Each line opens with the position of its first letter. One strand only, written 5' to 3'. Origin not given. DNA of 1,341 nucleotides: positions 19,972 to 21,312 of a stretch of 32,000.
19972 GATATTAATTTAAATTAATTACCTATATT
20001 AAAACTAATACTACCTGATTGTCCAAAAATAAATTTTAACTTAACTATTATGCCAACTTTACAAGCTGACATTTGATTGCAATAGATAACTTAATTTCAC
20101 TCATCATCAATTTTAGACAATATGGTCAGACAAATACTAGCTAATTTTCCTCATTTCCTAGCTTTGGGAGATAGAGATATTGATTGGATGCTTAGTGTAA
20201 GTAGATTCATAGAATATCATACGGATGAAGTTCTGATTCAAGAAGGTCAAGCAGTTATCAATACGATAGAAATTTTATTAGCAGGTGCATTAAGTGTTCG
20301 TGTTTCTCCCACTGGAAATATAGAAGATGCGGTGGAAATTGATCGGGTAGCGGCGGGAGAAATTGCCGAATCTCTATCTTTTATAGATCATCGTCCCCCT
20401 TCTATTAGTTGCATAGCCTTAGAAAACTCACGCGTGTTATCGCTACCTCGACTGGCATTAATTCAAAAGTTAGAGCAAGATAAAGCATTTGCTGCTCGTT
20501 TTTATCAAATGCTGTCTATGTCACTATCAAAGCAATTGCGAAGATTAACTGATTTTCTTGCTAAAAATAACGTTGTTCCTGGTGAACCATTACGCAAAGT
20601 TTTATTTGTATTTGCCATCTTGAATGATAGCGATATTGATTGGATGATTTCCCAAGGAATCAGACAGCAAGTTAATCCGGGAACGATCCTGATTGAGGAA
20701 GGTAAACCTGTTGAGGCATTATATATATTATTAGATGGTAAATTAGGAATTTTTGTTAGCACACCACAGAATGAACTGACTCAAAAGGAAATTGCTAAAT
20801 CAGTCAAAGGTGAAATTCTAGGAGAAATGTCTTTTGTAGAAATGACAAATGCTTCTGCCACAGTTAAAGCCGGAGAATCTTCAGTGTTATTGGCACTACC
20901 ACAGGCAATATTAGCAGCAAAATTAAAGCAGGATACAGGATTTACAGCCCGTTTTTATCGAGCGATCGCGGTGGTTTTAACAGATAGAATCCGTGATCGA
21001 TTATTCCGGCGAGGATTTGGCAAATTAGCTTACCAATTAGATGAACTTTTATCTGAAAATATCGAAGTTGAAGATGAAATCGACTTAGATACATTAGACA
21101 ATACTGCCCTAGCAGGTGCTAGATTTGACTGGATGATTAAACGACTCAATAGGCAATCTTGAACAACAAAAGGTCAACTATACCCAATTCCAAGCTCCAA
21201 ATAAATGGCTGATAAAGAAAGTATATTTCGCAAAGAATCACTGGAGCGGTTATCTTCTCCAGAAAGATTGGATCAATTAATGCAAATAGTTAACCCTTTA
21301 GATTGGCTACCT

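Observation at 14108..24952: Peptide-export trio (NHLP-type ABC + HlyD + C39-ABC) physically wired to a CHASE2 nucleotide cyclase, a DUF928 protein and a tandem CNB-like protein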

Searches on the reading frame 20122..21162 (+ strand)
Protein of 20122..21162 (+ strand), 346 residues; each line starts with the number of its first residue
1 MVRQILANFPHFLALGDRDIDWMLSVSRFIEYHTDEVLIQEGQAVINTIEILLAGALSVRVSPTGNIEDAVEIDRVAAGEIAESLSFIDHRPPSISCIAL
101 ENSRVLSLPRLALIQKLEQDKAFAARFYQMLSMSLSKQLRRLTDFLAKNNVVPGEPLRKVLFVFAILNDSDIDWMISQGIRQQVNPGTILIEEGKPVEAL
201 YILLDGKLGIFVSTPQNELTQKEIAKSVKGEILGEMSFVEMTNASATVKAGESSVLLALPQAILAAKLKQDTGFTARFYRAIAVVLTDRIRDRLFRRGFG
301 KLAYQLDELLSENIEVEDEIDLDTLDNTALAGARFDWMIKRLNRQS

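Call 3: search_protein_families(library=pfam, proteins=[window:20122-21162:+], max_evalue=0.01)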
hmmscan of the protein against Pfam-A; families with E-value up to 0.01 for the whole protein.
window:20122-21162:+ (346 aa): 1 family
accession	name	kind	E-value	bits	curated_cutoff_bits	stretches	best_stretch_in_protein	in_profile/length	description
PF00027.35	cNMP_binding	-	6.7e-25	87.3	27.5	2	182-270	2-88/89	Cyclic nucleotide-binding domain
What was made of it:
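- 20122..21162 (+): TIGR03896 'bacteriocin-type transport-associated protein' (346 aa): two CNB domains plus a conserved acidic C-terminal tail. PF00027, two stretches (call 3).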

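Call 4: search_protein_families(library=ncbifam, proteins=[window:20122-21162:+], max_evalue=0.01)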
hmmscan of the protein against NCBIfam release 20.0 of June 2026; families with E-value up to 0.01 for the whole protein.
window:20122-21162:+ (346 aa): 7 families
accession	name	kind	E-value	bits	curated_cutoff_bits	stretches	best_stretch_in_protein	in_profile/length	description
TIGR03896.1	cyc_nuc_ocin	subfamily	2.2e-90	303.2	161.05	1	20-342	1-317/317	bacteriocin-type transport-associated protein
NF041163.2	encap_f2b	equivalog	9.6e-12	44.7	400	1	149-279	66-194/450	family 2B encapsulin nanocompartment shell protein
NF006901.0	PRK09392.1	equivalog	2.2e-10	40.3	211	1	161-283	12-131/236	transcriptional activator FtrB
NF007707.0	PRK10402.1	subfamily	2.9e-09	36.9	180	1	188-289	40-135/226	transcriptional regulator YeiL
NF008732.0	PRK11753.1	equivalog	3.2e-07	30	266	1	169-259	13-102/214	cAMP-activated global transcriptional regulator CRP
NF050815.1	TransActFtrBCaul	equivalog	9.2e-07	28.3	300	1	163-276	16-126/251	transcriptional activator FtrB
NF058543.1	ActPatMycb56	equivalog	0.0029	16.5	460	1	164-252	4-89/317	acetyltransferase Pat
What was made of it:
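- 20122..21162 (+): TIGR03896 303.2 bits, cut-off 161 (call 4).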

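Call 28: find_homologous_proteins(query=window:20122-21162:+, max_evalue=0.00001)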
Query window:20122-21162:+ (346 aa): 412 proteins with E <= 0.00001 among 8000 candidates; the best 120 are listed.
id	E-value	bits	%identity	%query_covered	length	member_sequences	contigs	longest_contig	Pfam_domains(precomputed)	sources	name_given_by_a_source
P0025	3.7e-211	718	97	100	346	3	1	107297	PF00027.36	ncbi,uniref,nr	ncbi:cyclic nucleotide-binding domain-containing protein [Nostoc sp. CMAA1605]|uniref:cyclic nucleot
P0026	1.3e-194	663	89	100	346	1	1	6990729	PF00027.36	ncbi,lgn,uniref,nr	ncbi:cyclic nucleotide-binding protein [Nostoc sp. CENA543]|uniref:cyclic nucleotide-binding domain-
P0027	7.9e-189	645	88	100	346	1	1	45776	PF00027.36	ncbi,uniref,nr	ncbi:cyclic nucleotide-binding domain-containing protein [Anabaena sp. UHCC 0399]|uniref:cyclic nucl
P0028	7.6e-172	589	80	100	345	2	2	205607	PF00027.36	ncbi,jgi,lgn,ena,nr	ncbi:MAG TPA: cyclic nucleotide-binding domain-containing protein [Trichormus sp. M33_DOE_039]|nr:cy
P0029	2.8e-167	574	78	100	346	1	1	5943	PF00027.36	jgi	jgi:bacteriocin-type transport-associated protein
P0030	2.2e-165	567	77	100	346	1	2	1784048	PF00027.36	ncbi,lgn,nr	ncbi:cyclic nucleotide-binding protein (plasmid) [Nostoc linckia NIES-25]|nr:cyclic nucleotide-bindi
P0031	1.2e-164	565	76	100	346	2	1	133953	PF00027.36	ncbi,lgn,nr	ncbi:MAG: cyclic nucleotide-binding domain-containing protein [Nostoc sp. ChiQUE01a]|nr:cyclic nucle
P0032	2.0e-164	564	77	100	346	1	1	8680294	PF00027.36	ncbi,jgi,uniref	ncbi:cyclic nucleotide-binding domain-containing protein [Nostoc sp. DSM 114161]|jgi:bacteriocin-typ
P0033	4.2e-164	563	76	100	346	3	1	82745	PF00027.36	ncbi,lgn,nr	ncbi:MAG: cyclic nucleotide-binding domain-containing protein [Nostoc sp. DcaGUA01]|nr:cyclic nucleo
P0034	7.7e-164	562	76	100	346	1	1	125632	PF00027.36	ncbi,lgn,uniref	ncbi:MAG: cyclic nucleotide-binding domain-containing protein [Nostoc sp.]|uniref:cyclic nucleotide-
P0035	6.5e-163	559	75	100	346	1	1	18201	PF00027.36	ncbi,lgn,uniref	ncbi:MAG: cyclic nucleotide-binding domain-containing protein [Nostoc sp.]|uniref:cyclic nucleotide-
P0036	3.3e-162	557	75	100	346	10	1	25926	PF00027.36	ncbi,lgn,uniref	ncbi:cyclic nucleotide-binding domain-containing protein [Nostoc sp.]|uniref:cyclic nucleotide-bindi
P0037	3.9e-162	557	74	100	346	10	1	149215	PF00027.36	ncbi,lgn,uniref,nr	ncbi:MAG: cyclic nucleotide-binding domain-containing protein [Nostoc sp. DedSLP03]|uniref:cyclic nu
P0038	9.4e-162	556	75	100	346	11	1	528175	PF00027.36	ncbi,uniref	ncbi:MAG: cyclic nucleotide-binding domain-containing protein [Nostoc sp.]|uniref:cyclic nucleotide-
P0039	1.1e-161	555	75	100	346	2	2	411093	PF00027.36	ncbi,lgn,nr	ncbi:cyclic nucleotide-binding protein [Nostoc calcicola FACHB-389]|nr:cyclic nucleotide-binding dom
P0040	1.0e-160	552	74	100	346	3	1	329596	PF00027.36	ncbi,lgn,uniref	ncbi:cyclic nucleotide-binding domain-containing protein [Nostoc sp.]|uniref:cyclic nucleotide-bindi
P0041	1.4e-160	552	76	99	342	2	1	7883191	PF00027.36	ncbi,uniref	ncbi:cyclic nucleotide-binding domain-containing protein [Nostoc sp. C117]|uniref:cyclic nucleotide-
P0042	2.8e-160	551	75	99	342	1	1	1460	PF00027.36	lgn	-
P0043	5.2e-160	550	75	100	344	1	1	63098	PF00027.36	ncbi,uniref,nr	ncbi:cyclic nucleotide-binding domain-containing protein [Scytonema sp. UIC 10036]|uniref:cyclic nuc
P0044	1.9e-158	545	73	100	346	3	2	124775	PF00027.36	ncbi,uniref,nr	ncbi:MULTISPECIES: cyclic nucleotide-binding domain-containing protein [Nostoc]|uniref:Cyclic nucleo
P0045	4.7e-158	543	74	100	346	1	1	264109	PF00027.36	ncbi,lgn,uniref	ncbi:MAG: cyclic nucleotide-binding domain-containing protein [Nostoc sp.]|uniref:cyclic nucleotide-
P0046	4.5e-153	527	72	100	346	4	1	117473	PF00027.36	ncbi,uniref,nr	ncbi:cyclic nucleotide-binding domain-containing protein [Cylindrospermum sp. FACHB-282]|uniref:cycl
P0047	5.6e-152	523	71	100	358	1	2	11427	PF00027.36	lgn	-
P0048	9.9e-139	480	64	99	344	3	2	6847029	PF00027.36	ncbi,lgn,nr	ncbi:cyclic nucleotide-binding protein [Cylindrospermum sp. NIES-4074]|nr:cyclic nucleotide-binding 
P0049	8.0e-126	438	73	81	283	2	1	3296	PF00027.36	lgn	-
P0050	2.2e-116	406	57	99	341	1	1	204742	PF00027.36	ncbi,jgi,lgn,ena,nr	ncbi:MAG: cyclic nucleotide-binding domain-containing protein [Aphanothece sp. CMT-3BRIN-NPC111]|jgi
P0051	1.1e-112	394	57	98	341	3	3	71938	PF00027.36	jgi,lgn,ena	jgi:CRP-like cAMP-binding protein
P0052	7.1e-111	388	56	97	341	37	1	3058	PF00027.36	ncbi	-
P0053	1.8e-109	384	55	98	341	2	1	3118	PF00027.36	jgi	jgi:CRP-like cAMP-binding protein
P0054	3.0e-109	383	56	97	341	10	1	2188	PF00027.36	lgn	-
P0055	2.8e-108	380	50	97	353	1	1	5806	PF00027.36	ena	-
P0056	1.0e-107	378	53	99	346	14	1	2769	PF00027.36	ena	-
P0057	3.4e-107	376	52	98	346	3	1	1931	PF00027.36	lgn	-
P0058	5.4e-107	376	53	99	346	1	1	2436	PF00027.36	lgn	-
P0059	5.7e-106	372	65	76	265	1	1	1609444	PF00027.36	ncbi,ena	-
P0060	4.0e-101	356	51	98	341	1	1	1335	PF00027.36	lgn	-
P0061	1.7e-100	354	49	97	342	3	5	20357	PF00027.36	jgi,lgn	jgi:bacteriocin-type transport-associated protein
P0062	3.0e-100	354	47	98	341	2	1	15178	PF00027.36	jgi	jgi:bacteriocin-type transport-associated protein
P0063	8.2e-100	352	53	99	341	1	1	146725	PF00027.36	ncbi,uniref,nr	ncbi:cyclic nucleotide-binding domain-containing protein [Roseofilum casamattae]|uniref:Cyclic nucle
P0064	5.2e-99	349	52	99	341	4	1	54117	PF00027.36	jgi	-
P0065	8.9e-99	349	48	99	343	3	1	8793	PF00027.36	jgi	jgi:bacteriocin-type transport-associated protein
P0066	1.3e-98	348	47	96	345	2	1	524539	PF00027.36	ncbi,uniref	ncbi:cyclic nucleotide-binding domain-containing protein [Anabaena sp. WFMT]|uniref:cyclic nucleotid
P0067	4.1e-98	347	49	99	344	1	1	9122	PF00027.36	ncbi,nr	ncbi:MAG: cyclic nucleotide-binding domain-containing protein [Leptolyngbyaceae cyanobacterium bins.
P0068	4.7e-98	346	49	99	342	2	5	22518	PF00027.36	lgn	-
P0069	1.8e-97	344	48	98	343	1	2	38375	PF00027.36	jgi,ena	jgi:CRP-like cAMP-binding protein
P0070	3.4e-97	343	48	98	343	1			PF00027.36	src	-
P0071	6.7e-97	343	51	98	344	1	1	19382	PF00027.36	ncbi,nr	ncbi:MAG: cyclic nucleotide-binding domain-containing protein [Cyanothece sp. SIO1E1]|nr:cyclic nucl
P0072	1.6e-96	341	50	99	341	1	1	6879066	PF00027.36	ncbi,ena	-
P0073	3.4e-96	340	45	98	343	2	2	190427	PF00027.36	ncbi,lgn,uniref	ncbi:cyclic nucleotide-binding domain-containing protein [Floridanema aerugineum]|uniref:Cyclic nucl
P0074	9.0e-96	339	49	95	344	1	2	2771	PF00027.36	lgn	-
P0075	5.1e-95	336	48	99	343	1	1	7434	PF00027.36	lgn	-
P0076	2.6e-94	334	47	98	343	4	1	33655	PF00027.36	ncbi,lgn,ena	-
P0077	6.2e-94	333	47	94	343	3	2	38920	PF00027.36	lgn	-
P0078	1.8e-93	331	49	99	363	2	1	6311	PF00027.36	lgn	-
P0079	3.0e-93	331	47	99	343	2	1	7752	PF00027.36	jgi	jgi:bacteriocin-type transport-associated protein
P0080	5.1e-93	330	43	95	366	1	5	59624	PF00027.36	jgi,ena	jgi:bacteriocin-type transport-associated protein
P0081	1.0e-92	329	49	98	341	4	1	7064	PF00027.36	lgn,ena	-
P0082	1.2e-92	328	50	99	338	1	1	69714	PF00027.36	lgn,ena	-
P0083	2.3e-92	328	47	96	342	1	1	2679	PF00027.36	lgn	-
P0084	2.6e-92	327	49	99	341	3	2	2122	PF00027.36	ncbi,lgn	-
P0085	3.2e-92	327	52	93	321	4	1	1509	PF00027.36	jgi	jgi:bacteriocin-type transport-associated protein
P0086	7.2e-92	326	73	61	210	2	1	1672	PF00027.36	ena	-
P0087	8.0e-92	326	49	98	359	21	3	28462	PF00027.36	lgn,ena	-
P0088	1.1e-91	325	47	98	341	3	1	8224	PF00027.36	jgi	jgi:CRP-like cAMP-binding protein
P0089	1.3e-91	325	48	99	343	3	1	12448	PF00027.36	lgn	-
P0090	1.6e-91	325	50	95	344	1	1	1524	PF00027.36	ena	-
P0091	2.2e-91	324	48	98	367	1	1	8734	PF00027.36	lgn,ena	-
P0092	3.5e-91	324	50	95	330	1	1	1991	PF00027.36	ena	-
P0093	4.5e-91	323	41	95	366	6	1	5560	PF00027.36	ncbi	-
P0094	6.6e-91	323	48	95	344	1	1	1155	PF00027.36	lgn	-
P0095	8.5e-91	322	47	96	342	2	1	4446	PF00027.36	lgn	-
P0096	8.6e-91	322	48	99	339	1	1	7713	PF00027.36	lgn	-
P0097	1.4e-90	322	47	99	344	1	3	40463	PF00027.36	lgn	-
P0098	4.2e-90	320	41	95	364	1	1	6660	PF00027.36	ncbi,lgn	-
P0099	4.5e-90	320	46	98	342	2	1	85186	PF00027.36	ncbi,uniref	ncbi:cyclic nucleotide-binding domain-containing protein [Scytonema sp. NUACC26]|uniref:cyclic nucle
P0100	5.9e-90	320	47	99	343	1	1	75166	PF00027.36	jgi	jgi:CRP-like cAMP-binding protein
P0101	7.3e-90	319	46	94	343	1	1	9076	PF00027.36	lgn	-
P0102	2.0e-89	318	49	95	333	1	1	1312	PF00027.36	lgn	-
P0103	3.4e-89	317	39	95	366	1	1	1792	PF00027.36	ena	-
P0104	7.1e-89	316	47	98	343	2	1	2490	PF00027.36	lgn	-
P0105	7.3e-89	316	45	97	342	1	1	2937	PF00027.36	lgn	-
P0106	8.4e-89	316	47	99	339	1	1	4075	PF00027.36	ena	-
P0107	9.6e-89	316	43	95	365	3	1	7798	PF00027.36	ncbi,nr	ncbi:MAG: cyclic nucleotide-binding domain-containing protein [Fischerella sp.]|nr:cyclic nucleotide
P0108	1.5e-88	315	40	95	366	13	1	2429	PF00027.36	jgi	jgi:bacteriocin-type transport-associated protein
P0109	1.5e-88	315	38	95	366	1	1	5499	PF00027.36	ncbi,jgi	jgi:bacteriocin-type transport-associated protein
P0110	2.1e-88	315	40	95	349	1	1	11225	PF00027.36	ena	-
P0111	3.8e-88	314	38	95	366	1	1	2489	PF00027.36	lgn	-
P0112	5.7e-88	313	58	75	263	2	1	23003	PF00027.36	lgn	-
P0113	6.6e-88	313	49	94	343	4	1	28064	PF00027.36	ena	-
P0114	3.7e-87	311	42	95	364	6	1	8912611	PF00027.36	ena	-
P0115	5.2e-87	310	49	95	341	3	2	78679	PF00027.36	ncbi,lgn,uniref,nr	ncbi:cyclic nucleotide-binding domain-containing protein [Aerosakkonema funiforme]|uniref:Cyclic nuc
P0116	5.7e-87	310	45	96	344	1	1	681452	PF00027.36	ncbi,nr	ncbi:MAG: cyclic nucleotide-binding domain-containing protein [Sphaerospermopsis sp. SIO1G1]|nr:cycl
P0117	8.3e-87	309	41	95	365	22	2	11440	PF00027.36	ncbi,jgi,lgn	jgi:bacteriocin-type transport-associated protein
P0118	9.0e-87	309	41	95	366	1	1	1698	PF00027.36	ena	-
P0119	1.0e-86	309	46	99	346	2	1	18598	PF00027.36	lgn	-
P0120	2.3e-86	308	41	95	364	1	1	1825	PF00027.36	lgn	-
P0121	5.7e-86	307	45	98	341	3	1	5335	PF00027.36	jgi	jgi:CRP-like cAMP-binding protein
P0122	6.1e-86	307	49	89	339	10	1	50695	PF00027.36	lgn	-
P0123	1.2e-85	306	39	95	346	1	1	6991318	PF00027.36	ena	-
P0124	1.7e-85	305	41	95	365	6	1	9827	PF00027.36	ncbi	ncbi:MAG: cyclic nucleotide-binding domain-containing protein [Brasilonema sp.]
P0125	4.9e-85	304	45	97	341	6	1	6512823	PF00027.36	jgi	jgi:CRP-like cAMP-binding protein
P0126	5.9e-85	303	46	97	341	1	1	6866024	PF00027.36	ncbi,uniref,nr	ncbi:cyclic nucleotide-binding domain-containing protein [Halotia branconii]|uniref:Cyclic nucleotid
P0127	9.9e-85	303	41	95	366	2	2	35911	PF25562.3,PF00027.36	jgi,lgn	jgi:bacteriocin-type transport-associated protein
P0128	1.8e-84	302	43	95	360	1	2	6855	PF00027.36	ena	-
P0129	2.1e-84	301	41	95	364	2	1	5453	PF00027.36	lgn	-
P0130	3.0e-84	301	41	95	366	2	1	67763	PF00027.36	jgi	jgi:bacteriocin-type transport-associated protein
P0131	3.2e-84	301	48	95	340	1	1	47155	PF00027.36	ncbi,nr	ncbi:MAG: cyclic nucleotide-binding domain-containing protein [Leptolyngbyaceae cyanobacterium bins.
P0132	3.3e-84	301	40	95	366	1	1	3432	PF00027.36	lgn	-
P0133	3.3e-84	301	47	95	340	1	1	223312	PF00027.36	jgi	jgi:CRP-like cAMP-binding protein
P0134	5.6e-84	300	46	99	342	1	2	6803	PF00027.36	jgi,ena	jgi:CRP-like cAMP-binding protein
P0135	7.2e-84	300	45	99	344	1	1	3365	PF00027.36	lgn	-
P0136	7.4e-84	300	40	95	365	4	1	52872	PF00027.36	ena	-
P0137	1.2e-83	299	46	99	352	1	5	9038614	PF00027.36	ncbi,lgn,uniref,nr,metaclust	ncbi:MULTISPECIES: cyclic nucleotide-binding domain-containing protein [unclassified Tolypothrix]|un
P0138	1.3e-83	299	43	95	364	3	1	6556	PF00027.36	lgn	-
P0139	2.5e-83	298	41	95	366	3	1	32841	PF00027.36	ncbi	-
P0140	2.8e-83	298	37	94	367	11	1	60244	PF00027.36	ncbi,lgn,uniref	ncbi:cyclic nucleotide-binding domain-containing protein [Coleofasciculus chthonoplastes]|uniref:cyc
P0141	8.1e-83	296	47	95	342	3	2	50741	PF00027.36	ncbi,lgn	ncbi:MAG TPA: cyclic nucleotide-binding domain-containing protein [Leptolyngbyaceae cyanobacterium]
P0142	1.5e-82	295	45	95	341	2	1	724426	PF00027.36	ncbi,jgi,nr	ncbi:MAG: cyclic nucleotide-binding domain-containing protein [Tildeniella nuda ZEHNDER 1965/U140]|j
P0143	1.6e-82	295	46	99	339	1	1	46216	PF00027.36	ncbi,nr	ncbi:hypothetical protein BCD67_24775 [Oscillatoriales cyanobacterium USR001]|nr:hypothetical protei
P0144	2.4e-82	295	39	95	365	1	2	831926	PF00027.36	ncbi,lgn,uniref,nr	ncbi:cyclic nucleotide-binding protein (plasmid) [Scytonema sp. HK-05]|uniref:cyclic nucleotide-bind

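Call 29: find_encoding_contigs(protein=P0050, flank=10000, max_places=1)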
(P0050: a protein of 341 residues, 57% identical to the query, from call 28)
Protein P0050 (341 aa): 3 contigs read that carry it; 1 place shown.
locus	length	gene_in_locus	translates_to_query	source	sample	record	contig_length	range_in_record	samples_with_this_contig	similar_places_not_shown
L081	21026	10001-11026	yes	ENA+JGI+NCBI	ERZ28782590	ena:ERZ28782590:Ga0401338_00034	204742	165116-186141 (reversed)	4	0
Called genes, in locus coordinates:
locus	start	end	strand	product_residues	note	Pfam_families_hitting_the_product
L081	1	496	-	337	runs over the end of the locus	-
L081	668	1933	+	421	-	PF22541:DUF7005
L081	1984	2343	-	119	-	PF02624:YcaO (weak)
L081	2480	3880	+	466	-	PF12770:CHAT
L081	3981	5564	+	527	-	-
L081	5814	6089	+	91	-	PF07862:Nif11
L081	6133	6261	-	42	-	-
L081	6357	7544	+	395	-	PF04055:Radical_SAM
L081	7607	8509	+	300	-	-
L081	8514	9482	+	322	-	PF01075:Glyco_transf_9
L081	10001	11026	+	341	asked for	PF00027:cNMP_binding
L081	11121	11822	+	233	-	-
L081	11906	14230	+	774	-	PF02463:SMC_N (faint), PF03412:Peptidase_C39, PF00664:ABC_membrane, PF00005:ABC_tran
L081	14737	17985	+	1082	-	PF04851:ResIII (faint), PF00176:SNF2-rel_dom, PF00271:Helicase_C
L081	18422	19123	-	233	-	PF09335:VTT_dom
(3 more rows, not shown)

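Call 30: find_encoding_contigs(protein=P0140, flank=10000, max_places=1)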
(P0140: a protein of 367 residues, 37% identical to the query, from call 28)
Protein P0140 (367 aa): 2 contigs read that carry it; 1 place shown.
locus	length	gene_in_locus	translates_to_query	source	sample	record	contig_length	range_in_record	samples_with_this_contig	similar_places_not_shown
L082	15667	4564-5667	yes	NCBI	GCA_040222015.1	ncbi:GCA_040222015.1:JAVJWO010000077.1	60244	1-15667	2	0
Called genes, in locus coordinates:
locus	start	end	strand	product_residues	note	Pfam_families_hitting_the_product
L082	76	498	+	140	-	-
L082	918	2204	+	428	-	PF00989:PAS, PF08447:PAS_3, PF13426:PAS_9, PF00989:PAS, PF13426:PAS_9, PF00165:HTH_AraC (weak), PF12833:HTH_18, PF00165:HTH_AraC, +2 more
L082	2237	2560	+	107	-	PF27793:RNP_Burkhold (weak), PF02979:NHase_alpha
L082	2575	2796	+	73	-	PF02979:NHase_alpha (weak), PF27793:RNP_Burkhold (weak)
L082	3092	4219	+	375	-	PF22541:DUF7005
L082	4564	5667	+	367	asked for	PF00027:cNMP_binding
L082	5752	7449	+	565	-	PF25919:BSH_CusB (faint), PF00364:Biotin_lipoyl (faint), PF25917:BSH_RND (weak), PF25973:BSH_CzcB (faint), PF26077:BSH_Fcp1 (faint)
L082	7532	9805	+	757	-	PF03412:Peptidase_C39, PF00664:ABC_membrane, PF00005:ABC_tran, PF02463:SMC_N (faint)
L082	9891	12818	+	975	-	PF00664:ABC_membrane, PF00005:ABC_tran, PF02463:SMC_N (faint)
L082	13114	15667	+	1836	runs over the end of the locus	-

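Call 31: find_encoding_contigs(protein=P0142, flank=10000, max_places=1)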
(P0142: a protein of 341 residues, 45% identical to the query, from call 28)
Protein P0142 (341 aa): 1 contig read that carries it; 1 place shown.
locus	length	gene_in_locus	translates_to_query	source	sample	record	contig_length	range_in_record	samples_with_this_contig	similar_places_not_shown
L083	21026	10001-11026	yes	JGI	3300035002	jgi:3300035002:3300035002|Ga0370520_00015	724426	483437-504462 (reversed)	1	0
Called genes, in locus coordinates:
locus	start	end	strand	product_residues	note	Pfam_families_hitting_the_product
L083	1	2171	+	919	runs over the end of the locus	PF00664:ABC_membrane, PF00005:ABC_tran, PF02463:SMC_N (faint)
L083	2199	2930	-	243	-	PF06051:DUF928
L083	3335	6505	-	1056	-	PF07719:TPR_2 (faint), PF13424:TPR_12 (weak), PF12770:CHAT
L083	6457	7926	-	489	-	PF07244:POTRA (faint), PF08479:POTRA_2, PF03865:ShlB, PF01103:Omp85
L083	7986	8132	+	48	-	-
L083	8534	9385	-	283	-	PF17124:ThiJ_like, PF01965:DJ-1_PfpI (weak)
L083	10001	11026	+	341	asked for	PF00027:cNMP_binding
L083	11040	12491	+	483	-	PF25917:BSH_RND (faint)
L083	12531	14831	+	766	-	PF03412:Peptidase_C39, PF00664:ABC_membrane, PF00005:ABC_tran, PF02463:SMC_N (faint)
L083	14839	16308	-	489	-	PF13185:GAF_2, PF01590:GAF, PF13492:GAF_3, PF07228:SpoIIE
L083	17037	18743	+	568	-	PF02776:TPP_enzyme_N, PF00205:TPP_enzyme_M, PF02775:TPP_enzyme_C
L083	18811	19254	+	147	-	-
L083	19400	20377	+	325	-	PF07366:SnoaL, PF12680:SnoaL_2, PF07366:SnoaL, PF12680:SnoaL_2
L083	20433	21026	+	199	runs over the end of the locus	PF07366:SnoaL, PF12680:SnoaL_2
